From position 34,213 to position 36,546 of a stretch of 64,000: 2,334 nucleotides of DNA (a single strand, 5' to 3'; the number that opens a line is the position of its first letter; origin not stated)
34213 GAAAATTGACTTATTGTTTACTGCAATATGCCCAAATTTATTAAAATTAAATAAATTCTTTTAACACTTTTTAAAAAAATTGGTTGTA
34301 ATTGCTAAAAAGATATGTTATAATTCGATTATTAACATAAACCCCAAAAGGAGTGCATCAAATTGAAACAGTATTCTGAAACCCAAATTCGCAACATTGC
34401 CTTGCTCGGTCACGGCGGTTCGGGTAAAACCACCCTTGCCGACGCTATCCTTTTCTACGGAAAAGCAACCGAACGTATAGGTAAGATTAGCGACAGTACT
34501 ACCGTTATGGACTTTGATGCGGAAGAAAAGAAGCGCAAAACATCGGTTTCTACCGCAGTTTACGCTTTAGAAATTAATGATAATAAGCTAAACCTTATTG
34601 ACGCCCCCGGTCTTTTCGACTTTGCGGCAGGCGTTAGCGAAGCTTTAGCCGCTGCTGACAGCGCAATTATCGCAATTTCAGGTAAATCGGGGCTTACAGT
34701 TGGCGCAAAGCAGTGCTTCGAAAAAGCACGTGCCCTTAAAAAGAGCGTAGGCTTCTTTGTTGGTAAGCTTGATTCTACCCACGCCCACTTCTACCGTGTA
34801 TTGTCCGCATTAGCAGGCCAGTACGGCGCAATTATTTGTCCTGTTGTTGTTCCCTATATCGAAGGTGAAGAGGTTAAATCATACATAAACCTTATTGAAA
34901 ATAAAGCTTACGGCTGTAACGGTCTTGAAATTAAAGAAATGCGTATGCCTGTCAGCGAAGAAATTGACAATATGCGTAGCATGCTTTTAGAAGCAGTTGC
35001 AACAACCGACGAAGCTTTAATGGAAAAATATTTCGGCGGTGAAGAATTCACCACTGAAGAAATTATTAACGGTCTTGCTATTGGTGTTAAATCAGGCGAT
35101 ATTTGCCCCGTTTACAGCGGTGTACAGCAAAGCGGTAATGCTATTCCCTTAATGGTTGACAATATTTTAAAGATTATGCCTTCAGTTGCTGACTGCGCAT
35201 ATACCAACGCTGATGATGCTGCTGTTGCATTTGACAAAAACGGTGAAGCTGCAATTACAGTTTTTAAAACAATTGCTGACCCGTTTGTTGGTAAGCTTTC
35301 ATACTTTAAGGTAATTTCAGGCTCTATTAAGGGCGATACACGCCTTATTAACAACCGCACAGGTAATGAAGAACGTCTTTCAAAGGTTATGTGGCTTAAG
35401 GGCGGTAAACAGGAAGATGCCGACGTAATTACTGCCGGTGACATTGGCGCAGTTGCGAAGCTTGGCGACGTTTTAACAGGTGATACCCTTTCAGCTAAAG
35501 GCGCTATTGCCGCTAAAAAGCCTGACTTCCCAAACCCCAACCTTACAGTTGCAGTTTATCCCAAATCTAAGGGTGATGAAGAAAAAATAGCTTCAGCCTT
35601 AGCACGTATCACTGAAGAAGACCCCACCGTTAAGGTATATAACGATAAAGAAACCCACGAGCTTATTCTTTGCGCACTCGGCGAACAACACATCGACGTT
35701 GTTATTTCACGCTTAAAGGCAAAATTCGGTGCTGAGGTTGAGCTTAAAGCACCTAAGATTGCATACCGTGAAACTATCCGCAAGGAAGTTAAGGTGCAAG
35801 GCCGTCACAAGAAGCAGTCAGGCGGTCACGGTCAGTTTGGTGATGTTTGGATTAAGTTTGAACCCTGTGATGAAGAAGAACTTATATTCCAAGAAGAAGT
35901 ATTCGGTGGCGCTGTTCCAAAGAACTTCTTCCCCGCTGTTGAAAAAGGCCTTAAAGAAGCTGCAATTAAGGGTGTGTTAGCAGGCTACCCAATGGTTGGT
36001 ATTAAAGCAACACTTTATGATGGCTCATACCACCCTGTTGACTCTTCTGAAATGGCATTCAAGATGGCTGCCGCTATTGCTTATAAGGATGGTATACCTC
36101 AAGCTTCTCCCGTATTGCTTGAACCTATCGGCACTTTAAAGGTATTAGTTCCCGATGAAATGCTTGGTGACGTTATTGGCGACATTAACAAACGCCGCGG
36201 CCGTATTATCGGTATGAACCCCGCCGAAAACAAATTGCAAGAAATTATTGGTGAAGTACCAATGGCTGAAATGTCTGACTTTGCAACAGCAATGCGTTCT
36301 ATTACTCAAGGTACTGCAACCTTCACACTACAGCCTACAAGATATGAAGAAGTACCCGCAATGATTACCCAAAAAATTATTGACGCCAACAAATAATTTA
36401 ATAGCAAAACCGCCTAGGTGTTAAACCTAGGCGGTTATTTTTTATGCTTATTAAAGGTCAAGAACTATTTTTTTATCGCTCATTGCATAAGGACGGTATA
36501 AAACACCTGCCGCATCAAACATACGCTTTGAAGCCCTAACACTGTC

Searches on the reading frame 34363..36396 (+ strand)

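Call 16: search_protein_families(library=pfam, proteins=[window:34363-36396:+], max_evalue=0.01)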
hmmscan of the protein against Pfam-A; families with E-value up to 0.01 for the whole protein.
window:34363-36396:+ (677 aa): 11 families
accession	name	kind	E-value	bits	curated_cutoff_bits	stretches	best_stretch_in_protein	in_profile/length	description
PF03764.24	EFG_IV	-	1.4e-41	141.5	24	1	464-581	1-120/121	Elongation factor G, domain IV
PF00009.33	GTP_EFTU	-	2.2e-28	99.5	26.5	1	8-272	2-186/188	Elongation factor Tu GTP binding domain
PF14492.12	EFG_III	-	1.7e-26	92.5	27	1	389-462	1-74/75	Elongation Factor G, domain III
PF00679.30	EFG_C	-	1.9e-25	89.2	27.9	1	584-670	1-87/89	Elongation factor G C-terminus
PF22042.2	EF-G_D2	-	8.2e-14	51.9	27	1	296-378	2-83/84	Elongation factor G domain 2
PF03144.31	GTP_EFTU_D2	-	9.6e-08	32.8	30.3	1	310-376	1-72/73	Elongation factor Tu domain 2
PF16658.11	RF3_C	-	4.7e-06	26.9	40.1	1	392-477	9-94/132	Class II release factor RF3, C-terminal domain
PF00005.33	ABC_tran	-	0.0014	19.7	25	1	11-63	13-62/137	ABC transporter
PF13555.12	AAA_29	-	0.005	17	27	0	10-30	22-43/61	P-loop containing region of AAA domain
PF00350.29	Dynamin_N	-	0.0064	17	27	0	54-90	81-117/168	Dynamin family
PF04548.22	AIG1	-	0.0073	16.1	27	0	11-89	2-64/212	AIG1 family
